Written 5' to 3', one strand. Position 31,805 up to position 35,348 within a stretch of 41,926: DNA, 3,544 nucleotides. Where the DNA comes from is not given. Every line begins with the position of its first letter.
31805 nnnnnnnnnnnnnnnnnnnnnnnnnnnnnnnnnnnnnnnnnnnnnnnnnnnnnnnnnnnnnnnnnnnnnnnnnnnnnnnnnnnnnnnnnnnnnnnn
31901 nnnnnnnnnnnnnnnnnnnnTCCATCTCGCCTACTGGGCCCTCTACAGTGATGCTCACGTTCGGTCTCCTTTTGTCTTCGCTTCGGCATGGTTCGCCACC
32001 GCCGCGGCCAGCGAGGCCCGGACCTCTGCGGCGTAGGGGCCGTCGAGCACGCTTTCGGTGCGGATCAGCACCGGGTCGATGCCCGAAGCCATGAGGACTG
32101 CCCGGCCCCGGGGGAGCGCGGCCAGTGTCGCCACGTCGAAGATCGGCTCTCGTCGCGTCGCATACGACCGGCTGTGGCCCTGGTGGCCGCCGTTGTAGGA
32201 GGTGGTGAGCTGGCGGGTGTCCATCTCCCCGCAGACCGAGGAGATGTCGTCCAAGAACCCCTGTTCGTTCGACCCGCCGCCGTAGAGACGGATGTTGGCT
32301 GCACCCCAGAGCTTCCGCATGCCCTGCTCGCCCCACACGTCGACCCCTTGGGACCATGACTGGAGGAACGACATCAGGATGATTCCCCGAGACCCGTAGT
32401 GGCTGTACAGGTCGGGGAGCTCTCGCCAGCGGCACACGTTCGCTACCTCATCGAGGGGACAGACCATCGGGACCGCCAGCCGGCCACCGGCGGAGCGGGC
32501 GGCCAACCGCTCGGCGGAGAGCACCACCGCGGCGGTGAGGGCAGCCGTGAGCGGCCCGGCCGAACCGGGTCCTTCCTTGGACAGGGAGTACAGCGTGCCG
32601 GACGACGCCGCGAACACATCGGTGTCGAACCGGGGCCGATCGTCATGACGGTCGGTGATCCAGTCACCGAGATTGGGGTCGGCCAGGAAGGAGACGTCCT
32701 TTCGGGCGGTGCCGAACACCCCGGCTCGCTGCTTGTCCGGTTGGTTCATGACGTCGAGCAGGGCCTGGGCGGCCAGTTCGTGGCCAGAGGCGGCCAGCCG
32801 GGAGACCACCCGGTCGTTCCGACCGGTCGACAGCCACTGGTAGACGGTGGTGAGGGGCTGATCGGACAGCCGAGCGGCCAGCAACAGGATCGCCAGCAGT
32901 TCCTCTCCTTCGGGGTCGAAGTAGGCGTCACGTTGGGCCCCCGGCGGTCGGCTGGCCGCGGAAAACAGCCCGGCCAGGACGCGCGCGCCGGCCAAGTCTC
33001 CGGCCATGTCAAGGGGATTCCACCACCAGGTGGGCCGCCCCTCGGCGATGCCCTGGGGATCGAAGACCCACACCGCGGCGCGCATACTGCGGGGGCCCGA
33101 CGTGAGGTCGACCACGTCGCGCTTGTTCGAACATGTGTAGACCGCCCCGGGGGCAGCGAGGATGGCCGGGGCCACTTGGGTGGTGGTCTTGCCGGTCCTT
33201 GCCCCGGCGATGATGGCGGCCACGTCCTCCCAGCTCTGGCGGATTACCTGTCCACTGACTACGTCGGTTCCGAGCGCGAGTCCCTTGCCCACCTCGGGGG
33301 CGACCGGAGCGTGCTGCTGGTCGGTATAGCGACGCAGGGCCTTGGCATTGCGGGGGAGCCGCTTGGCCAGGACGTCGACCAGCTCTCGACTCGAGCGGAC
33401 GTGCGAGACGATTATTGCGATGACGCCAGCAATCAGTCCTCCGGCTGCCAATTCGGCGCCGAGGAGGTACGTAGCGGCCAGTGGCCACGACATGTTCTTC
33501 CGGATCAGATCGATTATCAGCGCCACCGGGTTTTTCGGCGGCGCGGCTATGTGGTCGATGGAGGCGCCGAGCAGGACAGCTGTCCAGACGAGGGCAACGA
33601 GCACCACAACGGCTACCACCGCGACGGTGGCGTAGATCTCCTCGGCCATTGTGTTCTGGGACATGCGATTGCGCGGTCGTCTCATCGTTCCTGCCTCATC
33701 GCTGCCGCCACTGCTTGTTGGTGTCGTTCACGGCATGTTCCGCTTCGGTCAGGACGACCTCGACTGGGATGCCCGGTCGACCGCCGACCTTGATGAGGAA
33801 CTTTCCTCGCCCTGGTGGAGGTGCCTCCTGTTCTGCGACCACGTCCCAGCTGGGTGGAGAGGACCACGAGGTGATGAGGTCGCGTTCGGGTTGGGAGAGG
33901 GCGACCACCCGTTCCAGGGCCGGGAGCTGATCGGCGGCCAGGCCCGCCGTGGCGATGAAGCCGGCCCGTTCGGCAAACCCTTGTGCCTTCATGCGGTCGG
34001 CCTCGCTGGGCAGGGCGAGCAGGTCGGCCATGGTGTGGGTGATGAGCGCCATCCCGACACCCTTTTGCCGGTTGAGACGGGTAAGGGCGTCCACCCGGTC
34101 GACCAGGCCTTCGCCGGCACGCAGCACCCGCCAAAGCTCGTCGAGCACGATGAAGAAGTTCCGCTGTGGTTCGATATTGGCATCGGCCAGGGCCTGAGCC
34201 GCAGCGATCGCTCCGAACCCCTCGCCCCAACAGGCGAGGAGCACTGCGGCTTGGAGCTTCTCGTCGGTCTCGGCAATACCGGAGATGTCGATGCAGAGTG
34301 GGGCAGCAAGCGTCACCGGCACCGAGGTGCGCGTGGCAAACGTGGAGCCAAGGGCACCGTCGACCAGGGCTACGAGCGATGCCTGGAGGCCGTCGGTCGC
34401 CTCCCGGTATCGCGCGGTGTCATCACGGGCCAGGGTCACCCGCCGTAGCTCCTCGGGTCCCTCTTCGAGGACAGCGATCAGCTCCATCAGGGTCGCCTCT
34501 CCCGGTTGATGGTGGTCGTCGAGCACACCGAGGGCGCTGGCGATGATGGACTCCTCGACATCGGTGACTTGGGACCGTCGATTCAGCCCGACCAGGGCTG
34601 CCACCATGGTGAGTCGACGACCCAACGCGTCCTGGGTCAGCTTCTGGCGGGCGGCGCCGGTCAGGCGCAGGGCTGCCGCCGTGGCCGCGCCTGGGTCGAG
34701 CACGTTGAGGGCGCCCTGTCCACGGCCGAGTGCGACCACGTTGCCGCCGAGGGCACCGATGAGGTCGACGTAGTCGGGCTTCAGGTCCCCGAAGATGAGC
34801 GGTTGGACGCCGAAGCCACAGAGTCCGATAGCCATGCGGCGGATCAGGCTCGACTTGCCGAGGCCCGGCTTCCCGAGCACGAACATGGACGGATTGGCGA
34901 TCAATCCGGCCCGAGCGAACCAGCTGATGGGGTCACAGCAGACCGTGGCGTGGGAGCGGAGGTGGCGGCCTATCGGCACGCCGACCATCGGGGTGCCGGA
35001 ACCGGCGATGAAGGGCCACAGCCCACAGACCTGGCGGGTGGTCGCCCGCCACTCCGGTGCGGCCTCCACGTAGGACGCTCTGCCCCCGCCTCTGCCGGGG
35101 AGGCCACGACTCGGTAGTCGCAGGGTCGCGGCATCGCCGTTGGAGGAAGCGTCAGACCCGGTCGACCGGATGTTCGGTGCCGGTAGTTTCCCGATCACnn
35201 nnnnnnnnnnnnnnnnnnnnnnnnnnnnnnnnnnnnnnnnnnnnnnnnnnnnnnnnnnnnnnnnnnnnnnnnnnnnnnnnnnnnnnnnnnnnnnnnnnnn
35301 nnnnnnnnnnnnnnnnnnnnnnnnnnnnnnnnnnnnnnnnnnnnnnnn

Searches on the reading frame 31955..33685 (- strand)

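Call 16: search_protein_families(library=pfam, proteins=[window:31955-33685:-], max_evalue=0.01)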
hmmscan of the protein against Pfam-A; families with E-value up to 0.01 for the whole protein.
window:31955-33685:- (576 aa): 2 families
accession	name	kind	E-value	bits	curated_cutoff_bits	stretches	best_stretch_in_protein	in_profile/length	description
PF12696.13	TraG-D_C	-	1.4e-29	103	22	1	406-526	1-126/126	TraM recognition site of TraD and TraG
PF02534.20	T4SS-DNA_transf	-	6.3e-17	62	20.1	1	156-540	47-439/468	Type IV secretory system Conjugative DNA transfer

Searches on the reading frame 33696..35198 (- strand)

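Call 16: search_protein_families(library=pfam, proteins=[window:33696-35198:-], max_evalue=0.01)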
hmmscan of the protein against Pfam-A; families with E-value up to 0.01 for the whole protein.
window:33696-35198:- (500 aa): 0 families

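Call 49: search_protein_families(library=ncbifam, proteins=[window:33696-35198:-], max_evalue=0.001)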
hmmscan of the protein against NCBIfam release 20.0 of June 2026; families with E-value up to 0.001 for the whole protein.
window:33696-35198:- (500 aa): 3 families
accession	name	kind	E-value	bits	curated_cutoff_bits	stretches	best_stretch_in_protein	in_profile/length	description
NF045975.1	VirB4_plasma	equivalog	1.4e-07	29.6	590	1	61-165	478-578/894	Mbov_0397 family ICE element conjugal transfer ATPase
NF045971.1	conju_CD1110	equivalog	4.4e-06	25.2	325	1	53-250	373-558/752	VirB4-like conjugal transfer ATPase, CD1110 family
TIGR02746.1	TraC-F-type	equivalog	0.00028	18.9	567.05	1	102-397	430-692/800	type IV secretion system protein TraC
